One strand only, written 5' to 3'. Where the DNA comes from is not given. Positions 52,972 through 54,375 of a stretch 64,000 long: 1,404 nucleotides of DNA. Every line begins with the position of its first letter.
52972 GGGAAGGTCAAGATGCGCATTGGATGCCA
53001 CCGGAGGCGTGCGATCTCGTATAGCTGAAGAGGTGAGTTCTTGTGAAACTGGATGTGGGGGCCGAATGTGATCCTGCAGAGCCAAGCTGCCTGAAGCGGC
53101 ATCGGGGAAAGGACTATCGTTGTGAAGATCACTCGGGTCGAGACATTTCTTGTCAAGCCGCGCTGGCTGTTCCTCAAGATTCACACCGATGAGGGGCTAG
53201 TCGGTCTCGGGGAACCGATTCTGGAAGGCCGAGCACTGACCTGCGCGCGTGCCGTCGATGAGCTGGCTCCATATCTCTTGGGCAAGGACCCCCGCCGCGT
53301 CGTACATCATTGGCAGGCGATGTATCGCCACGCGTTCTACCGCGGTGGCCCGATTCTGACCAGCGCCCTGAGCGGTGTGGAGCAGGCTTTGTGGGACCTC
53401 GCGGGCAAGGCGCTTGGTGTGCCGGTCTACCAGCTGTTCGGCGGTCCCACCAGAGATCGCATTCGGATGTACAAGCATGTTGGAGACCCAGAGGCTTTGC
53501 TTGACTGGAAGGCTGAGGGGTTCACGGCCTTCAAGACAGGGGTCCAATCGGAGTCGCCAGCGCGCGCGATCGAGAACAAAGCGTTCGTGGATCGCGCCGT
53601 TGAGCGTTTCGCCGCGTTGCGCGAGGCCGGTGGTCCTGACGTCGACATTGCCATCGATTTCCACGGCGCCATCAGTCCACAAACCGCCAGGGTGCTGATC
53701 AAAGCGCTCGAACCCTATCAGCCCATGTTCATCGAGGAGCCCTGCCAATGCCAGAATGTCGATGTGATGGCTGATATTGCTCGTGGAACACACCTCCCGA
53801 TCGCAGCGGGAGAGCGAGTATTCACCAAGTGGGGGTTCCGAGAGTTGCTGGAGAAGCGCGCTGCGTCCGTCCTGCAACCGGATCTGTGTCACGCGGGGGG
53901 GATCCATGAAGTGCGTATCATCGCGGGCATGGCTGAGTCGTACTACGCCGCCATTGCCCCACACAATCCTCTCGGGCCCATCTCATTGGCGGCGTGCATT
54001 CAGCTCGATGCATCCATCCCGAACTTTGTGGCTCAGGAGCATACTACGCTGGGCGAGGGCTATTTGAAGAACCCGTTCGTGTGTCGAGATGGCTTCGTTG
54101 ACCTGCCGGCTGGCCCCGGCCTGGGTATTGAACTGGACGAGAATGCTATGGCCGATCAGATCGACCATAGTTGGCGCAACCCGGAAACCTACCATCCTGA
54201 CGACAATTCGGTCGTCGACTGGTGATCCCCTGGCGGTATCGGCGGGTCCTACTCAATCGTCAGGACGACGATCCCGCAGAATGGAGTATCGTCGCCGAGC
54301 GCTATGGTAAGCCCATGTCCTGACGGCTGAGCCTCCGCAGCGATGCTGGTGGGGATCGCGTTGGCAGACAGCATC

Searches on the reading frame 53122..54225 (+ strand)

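Call 71: search_protein_families(library=pfam, proteins=[window:53122-54225:+], max_evalue=0.0001)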
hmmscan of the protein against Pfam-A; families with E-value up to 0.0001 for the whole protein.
window:53122-54225:+ (367 aa): 2 families
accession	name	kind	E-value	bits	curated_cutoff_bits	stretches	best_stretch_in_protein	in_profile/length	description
PF13378.12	MR_MLE_C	-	2.8e-64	217.3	29.4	1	129-341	10-218/219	Enolase C-terminal domain-like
PF02746.21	MR_MLE_N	-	7.8e-24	84.6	22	1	14-107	27-117/117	Mandelate racemase / muconate lactonizing enzyme, N-terminal domain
